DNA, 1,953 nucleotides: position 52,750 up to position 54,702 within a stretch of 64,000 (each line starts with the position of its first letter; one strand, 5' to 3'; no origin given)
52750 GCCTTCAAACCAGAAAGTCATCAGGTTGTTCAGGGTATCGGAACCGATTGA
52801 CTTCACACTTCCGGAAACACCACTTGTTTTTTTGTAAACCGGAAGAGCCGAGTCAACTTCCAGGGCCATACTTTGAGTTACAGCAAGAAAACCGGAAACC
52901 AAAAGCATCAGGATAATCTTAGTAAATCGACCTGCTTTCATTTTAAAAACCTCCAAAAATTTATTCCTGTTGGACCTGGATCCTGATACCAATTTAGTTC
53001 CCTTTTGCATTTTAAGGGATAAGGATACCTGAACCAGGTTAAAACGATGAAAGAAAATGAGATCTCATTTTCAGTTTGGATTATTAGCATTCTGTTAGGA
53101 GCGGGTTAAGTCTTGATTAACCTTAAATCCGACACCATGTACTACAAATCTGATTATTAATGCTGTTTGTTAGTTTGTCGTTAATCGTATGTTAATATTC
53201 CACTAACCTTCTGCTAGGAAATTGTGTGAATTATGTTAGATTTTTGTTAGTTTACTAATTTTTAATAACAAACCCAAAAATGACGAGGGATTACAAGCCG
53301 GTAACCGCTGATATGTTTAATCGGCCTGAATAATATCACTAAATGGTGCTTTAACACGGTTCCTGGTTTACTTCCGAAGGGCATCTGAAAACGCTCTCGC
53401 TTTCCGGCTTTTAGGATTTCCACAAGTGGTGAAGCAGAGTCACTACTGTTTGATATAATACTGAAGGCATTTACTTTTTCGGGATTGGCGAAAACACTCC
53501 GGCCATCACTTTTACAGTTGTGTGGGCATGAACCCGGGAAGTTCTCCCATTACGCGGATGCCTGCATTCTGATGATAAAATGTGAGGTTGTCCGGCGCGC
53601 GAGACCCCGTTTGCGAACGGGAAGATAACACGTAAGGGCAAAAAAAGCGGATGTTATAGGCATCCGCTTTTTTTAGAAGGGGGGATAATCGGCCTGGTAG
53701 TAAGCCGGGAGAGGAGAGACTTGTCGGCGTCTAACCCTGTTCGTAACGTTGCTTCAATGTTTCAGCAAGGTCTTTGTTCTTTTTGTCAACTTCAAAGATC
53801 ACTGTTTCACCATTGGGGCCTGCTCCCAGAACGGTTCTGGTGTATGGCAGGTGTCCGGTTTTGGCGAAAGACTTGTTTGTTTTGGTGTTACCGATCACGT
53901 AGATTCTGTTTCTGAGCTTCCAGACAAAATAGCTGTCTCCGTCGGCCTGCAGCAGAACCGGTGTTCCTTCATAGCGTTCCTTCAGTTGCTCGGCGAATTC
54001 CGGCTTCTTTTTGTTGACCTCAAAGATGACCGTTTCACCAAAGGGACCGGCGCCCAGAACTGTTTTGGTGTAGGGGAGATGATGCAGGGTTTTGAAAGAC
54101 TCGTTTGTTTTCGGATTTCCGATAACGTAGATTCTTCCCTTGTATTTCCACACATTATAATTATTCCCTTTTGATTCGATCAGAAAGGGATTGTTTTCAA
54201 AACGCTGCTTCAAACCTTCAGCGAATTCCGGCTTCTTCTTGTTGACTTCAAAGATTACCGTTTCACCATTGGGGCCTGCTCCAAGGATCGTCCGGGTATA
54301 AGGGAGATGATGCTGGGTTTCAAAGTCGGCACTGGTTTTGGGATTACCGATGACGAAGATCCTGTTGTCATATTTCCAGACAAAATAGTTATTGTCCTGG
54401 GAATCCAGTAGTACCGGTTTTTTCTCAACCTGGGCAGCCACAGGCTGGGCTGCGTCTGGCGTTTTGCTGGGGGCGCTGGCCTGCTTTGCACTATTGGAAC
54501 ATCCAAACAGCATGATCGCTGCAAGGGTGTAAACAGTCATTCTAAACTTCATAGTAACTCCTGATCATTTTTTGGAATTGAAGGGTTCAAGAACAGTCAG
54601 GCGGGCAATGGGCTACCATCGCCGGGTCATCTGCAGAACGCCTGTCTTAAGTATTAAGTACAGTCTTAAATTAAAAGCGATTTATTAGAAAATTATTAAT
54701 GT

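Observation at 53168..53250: Helically phased hexamer array (TGTTAG x7, 11-bp register) upstream of pstS: a probable Pho box cluster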

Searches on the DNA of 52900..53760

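Call 31: search_rna_families(source=window, start=52900, end=53760, threshold=evalue, max_evalue=1)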
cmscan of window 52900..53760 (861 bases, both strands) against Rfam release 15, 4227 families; matches with E-value up to 1: 2.
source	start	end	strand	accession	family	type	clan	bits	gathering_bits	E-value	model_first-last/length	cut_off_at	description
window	53604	53674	+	RF02728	HrrF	Gene; sRNA;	-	30.9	77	0.0026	1-116/116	no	Haemophilus regulatory RNA responsive to iron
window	53522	53672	+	RF01408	sraL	Gene; sRNA;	-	16.5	39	0.38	1-142/142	no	sraL Hfq binding RNA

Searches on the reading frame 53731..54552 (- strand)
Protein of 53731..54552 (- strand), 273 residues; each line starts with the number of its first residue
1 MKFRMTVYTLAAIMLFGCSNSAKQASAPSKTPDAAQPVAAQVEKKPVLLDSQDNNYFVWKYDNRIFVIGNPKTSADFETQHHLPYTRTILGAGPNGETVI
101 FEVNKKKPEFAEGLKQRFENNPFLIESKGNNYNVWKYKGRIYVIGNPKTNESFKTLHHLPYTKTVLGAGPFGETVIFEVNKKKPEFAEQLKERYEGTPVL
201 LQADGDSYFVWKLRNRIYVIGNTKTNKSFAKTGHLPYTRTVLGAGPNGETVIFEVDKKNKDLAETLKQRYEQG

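Call 8: search_protein_families(library=pfam, proteins=[window:53731-54552:-])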
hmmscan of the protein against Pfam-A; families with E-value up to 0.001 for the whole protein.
window:53731-54552:- (273 aa): 0 families

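Call 23: search_protein_families(library=ncbifam, proteins=[window:53731-54552:-])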
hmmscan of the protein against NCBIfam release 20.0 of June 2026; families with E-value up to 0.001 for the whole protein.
window:53731-54552:- (273 aa): 0 families

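Call 36: find_homologous_proteins(query=window:53731-54552:-, max_evalue=0.00001)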
Query window:53731-54552:- (273 aa): 164 proteins with E <= 0.00001 among 8000 candidates; the best 120 are listed.
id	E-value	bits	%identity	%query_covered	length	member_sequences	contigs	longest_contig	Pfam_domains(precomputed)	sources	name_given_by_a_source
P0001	7.3e-183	624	100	100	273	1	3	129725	-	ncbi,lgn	-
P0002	1.8e-117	410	52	99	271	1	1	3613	-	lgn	-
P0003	5.3e-115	402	63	100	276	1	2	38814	-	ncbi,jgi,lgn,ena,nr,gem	ncbi:hypothetical protein KKI24_18150 [bacterium]|nr:hypothetical protein [bacterium]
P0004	3.2e-108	380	61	100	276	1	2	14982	-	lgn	-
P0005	7.4e-96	339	55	100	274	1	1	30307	-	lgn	-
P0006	1.4e-95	338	51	89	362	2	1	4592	-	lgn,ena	-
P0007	2.0e-91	324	54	99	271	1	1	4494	-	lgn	-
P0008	2.1e-90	321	55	99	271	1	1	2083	-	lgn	-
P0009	7.7e-89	316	40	99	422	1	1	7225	PF03468.21,PF20515.5,PF01344.32,PF13280.13,PF08352.18,PF20077.5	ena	-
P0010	4.6e-88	313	52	99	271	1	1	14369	-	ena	-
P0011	9.7e-87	309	41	87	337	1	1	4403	-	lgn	-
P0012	7.3e-84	300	51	100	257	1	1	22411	PF27878.1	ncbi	-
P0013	2.6e-82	295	57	82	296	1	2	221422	-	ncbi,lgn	-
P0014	1.1e-81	293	51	100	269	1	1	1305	PF22827.2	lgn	-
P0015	1.8e-76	275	42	96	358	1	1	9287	-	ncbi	-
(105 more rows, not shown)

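Call 37: find_encoding_contigs(protein=P0001, flank=3000, max_places=4)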
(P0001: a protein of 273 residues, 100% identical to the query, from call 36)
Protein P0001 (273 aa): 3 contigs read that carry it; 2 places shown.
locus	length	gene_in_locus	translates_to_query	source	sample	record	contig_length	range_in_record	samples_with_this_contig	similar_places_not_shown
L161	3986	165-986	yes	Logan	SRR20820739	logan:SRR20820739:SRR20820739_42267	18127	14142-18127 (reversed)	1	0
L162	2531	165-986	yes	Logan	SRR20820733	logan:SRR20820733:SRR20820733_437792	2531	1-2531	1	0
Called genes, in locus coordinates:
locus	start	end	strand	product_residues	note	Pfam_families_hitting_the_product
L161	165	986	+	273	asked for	-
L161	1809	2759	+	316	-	PF12849:PBP_like_2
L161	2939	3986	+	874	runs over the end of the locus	PF00528:BPD_transp_1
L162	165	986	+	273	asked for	-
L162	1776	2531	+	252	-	?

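Call 38: find_encoding_contigs(protein=P0003, flank=3000, max_places=3)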
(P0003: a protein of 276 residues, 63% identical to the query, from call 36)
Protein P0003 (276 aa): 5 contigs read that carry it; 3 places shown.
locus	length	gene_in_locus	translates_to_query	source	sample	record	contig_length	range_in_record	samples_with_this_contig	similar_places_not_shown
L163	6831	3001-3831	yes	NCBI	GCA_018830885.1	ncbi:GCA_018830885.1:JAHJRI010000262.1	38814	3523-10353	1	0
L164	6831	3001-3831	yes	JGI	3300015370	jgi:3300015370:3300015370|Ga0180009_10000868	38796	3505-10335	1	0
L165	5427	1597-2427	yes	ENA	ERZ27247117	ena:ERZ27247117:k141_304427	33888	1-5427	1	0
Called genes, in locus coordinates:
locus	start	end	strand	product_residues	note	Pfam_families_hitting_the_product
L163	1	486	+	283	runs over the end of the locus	PF02811:PHP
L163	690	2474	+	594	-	PF00563:EAL, PF00571:CBS (faint), PF00990:GGDEF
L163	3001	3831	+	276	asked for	-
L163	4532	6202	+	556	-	-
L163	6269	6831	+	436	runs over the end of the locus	PF00459:Inositol_P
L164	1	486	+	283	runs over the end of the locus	PF02811:PHP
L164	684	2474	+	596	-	PF00563:EAL, PF00571:CBS (faint), PF00990:GGDEF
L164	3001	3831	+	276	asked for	-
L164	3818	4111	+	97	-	-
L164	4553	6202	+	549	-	-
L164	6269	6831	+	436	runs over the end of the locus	PF00459:Inositol_P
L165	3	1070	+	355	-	?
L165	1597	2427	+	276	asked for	-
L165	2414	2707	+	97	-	-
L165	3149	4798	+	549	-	-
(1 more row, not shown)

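Call 54: find_encoding_contigs(protein=P0004, flank=2500, max_places=1)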
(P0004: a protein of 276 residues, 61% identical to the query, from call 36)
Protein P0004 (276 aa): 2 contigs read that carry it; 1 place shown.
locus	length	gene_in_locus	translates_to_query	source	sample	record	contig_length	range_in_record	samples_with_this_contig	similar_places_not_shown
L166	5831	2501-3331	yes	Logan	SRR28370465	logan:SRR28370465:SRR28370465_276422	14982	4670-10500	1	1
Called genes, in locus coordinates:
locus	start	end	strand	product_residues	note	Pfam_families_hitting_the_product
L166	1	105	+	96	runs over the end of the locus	-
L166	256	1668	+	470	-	PF01522:Polysacc_deac_1, PF05401:NodS, PF13489:Methyltransf_23, PF00398:RrnaAD, PF13847:Methyltransf_31, PF08241:Methyltransf_11, PF08242:Methyltransf_12, PF13649:Methyltransf_25, +1 more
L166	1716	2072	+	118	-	-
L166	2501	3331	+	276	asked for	-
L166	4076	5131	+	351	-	PF12849:PBP_like_2, PF13531:SBP_bac_11 (weak)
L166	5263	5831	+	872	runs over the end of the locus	-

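Call 55: find_encoding_contigs(protein=P0005, flank=2500, max_places=1)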
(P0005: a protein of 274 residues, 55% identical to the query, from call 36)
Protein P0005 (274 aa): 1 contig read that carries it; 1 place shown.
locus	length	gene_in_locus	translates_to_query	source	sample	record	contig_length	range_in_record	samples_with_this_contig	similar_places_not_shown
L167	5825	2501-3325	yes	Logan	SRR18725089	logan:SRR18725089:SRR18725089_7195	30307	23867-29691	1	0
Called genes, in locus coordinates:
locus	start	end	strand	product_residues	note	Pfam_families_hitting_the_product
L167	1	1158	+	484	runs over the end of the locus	PF01946:Thi4 (faint), PF00890:FAD_binding_2 (faint), PF01266:DAO (weak), PF07992:Pyr_redox_2 (weak), PF12831:FAD_oxidored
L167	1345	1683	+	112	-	-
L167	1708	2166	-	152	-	-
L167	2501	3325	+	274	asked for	-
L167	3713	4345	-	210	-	-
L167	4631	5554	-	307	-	-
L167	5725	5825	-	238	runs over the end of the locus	?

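Call 56: find_encoding_contigs(protein=P0013, flank=2500, max_places=1)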
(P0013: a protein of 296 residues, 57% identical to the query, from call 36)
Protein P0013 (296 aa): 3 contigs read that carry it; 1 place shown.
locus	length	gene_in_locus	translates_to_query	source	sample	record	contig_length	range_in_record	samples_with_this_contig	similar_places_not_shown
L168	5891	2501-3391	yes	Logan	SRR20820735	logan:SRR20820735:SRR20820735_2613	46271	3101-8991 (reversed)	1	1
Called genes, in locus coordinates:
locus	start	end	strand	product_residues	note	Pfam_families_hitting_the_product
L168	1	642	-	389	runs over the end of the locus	-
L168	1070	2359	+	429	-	-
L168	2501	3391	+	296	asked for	-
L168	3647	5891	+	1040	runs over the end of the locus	PF07690:MFS_1, PF01553:Acyltransferase, PF00501:AMP-binding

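Call 57: find_encoding_contigs(protein=P0012, flank=2500, max_places=1)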
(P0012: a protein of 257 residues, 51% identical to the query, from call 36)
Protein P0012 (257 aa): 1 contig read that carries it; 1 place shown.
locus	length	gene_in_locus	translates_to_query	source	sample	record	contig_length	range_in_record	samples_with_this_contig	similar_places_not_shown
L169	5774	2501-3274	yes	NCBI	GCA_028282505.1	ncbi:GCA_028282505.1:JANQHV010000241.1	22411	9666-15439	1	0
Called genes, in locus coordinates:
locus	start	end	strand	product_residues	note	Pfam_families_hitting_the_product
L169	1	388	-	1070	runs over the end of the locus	PF25596:CPSase_L_D1, PF02786:CPSase_L_D2, PF02787:CPSase_L_D3, PF25596:CPSase_L_D1, PF02222:ATP-grasp, PF02786:CPSase_L_D2, PF07478:Dala_Dala_lig_C, PF02142:MGS, +4 more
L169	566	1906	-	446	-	-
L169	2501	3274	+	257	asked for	PF27878:PFTS_polysacc (faint)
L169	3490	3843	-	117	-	PF07798:CCDC90-like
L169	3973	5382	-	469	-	PF01225:Mur_ligase, PF08245:Mur_ligase_M, PF02875:Mur_ligase_C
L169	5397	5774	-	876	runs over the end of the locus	PF13205:Big_5 (weak), PF01839:FG-GAP (faint), PF13517:FG-GAP_3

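Call 65: search_protein_families(library=pfam, proteins=[window:53731-54552:-], max_evalue=10)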
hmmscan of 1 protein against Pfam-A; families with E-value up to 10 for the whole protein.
window:53731-54552:- (273 aa): 5 families
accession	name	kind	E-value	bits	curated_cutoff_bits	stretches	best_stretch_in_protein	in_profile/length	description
PF25684.1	Mycobacteriophage_Gp53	-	0.0015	18.6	27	1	254-273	108-127/200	Mycobacteriophage Gene 53 protein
PF22827.1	GldL_N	-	0.0046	17.6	24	0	156-179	17-40/62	GldL N-terminal domain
PF03051.21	Peptidase_C1_2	-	0.018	14.3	22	0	54-93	247-286/438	Peptidase C1-like family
PF10168.15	Nup88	-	0.052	11.8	24.4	1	43-88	24-70/702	Nuclear pore component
PF19096.5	DUF5784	-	0.091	12.4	36.3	1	181-237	34-88/328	Family of unknown function (DUF5784)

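Call 71: predict_structure(alignment_id=A2)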
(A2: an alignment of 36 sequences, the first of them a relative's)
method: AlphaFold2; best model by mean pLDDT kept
length: 273 residues; sequences in the alignment: 36
mean_pLDDT: 89.6   pTM: 0.76
mean pLDDT of the five models: 89.6, 89.5, 89.2, 88.6, 87.9
residues with pLDDT >= 90: 222; 70-90: 10; 50-70: 36; < 50: 5
segments of 3 or more residues with pLDDT < 50: none
pLDDT, mean of each block of 10 residues (from residue 1): 58 57 53 53 86 95 96 97 96 92 97 96 94 96 98 96 96 96 97 96 93 97 97 96 95 97 98 90
secondary structure, 60 per line:
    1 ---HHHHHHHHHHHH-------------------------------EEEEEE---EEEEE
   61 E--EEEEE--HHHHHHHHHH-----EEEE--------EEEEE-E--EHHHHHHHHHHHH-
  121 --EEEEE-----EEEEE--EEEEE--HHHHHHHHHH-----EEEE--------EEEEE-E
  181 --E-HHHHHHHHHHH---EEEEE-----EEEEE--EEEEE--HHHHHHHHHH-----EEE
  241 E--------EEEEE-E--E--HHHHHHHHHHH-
elements in order: H4-15 E47-52 E56-61 E64-68 H71-80 E86-89 E98-102 H108-119 E123-127 E133-137 E140-144 H147-156 E162-165 E174-178 H185-195 E199-203 E209-213 E216-220 H223-232 E238-241 E250-254 H262-272

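Call 73: fold_search(model_id=the predicted structure, library=pdb)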
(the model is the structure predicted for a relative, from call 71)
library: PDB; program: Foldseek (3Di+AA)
matches with E <= 10: 514; with E <= 0.001: 0
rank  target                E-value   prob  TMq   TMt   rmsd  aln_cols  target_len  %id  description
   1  9gut_B                2.2e-02  0.30  0.20  0.12  19.0       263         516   12  30S mRNA delivery complex (bS1 resolved) (released 2024-11-20)
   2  9gux_B                2.5e-02  0.23  0.17  0.17  21.6       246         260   11  30S-TEC (TEC in expressome position) Inactive state 1 (released 2024-11-20)
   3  6jco_A                4.9e-02  0.10  0.12  0.06  15.9       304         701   12  Crystal structure of calcium free human gelsolin amyloid mutant D187N (released 2019-06-12)
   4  3qi0_F                7.8e-02  0.08  0.11  0.11  14.2       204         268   10  Structural, thermodynamic and kinetic analysis of the picomolar binding affinity interaction of the beta-lactamase inh (released 2011-07-20)
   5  3qhy_B                8.8e-02  0.08  0.15  0.15  13.6       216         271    8  Structural, thermodynamic and kinetic analysis of the picomolar binding affinity interaction of the beta-lactamase inh (released 2011-07-20)
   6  6s1c_A                9.9e-02  0.08  0.14  0.10  20.1       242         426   11  P3221 crystal form of the Ctf18-1-8/Pol2(1-528) complex (released 2020-07-08)
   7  1p8x_C                1.2e-01  0.09  0.16  0.14  14.1       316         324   10  The Calcium-Activated C-terminal half of gelsolin (released 2003-10-14)
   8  6jeh_B                1.2e-01  0.05  0.11  0.06  18.1       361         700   11  Crystal structure of calcium free human gelsolin amyloid mutant D187Y (released 2019-06-12)
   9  6bu8_Z                1.3e-01  0.06  0.10  0.15  15.5       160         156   14  70S ribosome with S1 domains 1 and 2 (Class 1) (released 2018-01-31)
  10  7pkq_a                1.3e-01  0.13  0.14  0.17  16.1       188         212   10  Small subunit of the Chlamydomonas reinhardtii mitoribosome (released 2023-06-14)
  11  4v5k_BH               1.3e-01  0.10  0.12  0.16  13.9       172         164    8  Structure of cytotoxic domain of colicin E3 bound to the 70S ribosome (released 2014-07-09)
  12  6jco_B                1.3e-01  0.08  0.12  0.05  16.0       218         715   13  Crystal structure of calcium free human gelsolin amyloid mutant D187N (released 2019-06-12)
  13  8uu4_G                1.4e-01  0.10  0.12  0.17  15.3       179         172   13  Cryo-EM structure of the Listeria innocua 70S ribosome in complex with HPF (structure I-A) (released 2024-02-28)
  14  8uu7_G                1.5e-01  0.07  0.11  0.14  14.3       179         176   13  Cryo-EM structure of the Listeria innocua 70S ribosome in complex with HflXr, HPF, and E-site tRNA (structure II-B) (released 2024-02-28)
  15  6q9r_B                1.6e-01  0.03  0.09  0.06  18.0       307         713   12  Crystal structure of the pathological N184K variant of calcium-free human gelsolin (released 2019-11-27)
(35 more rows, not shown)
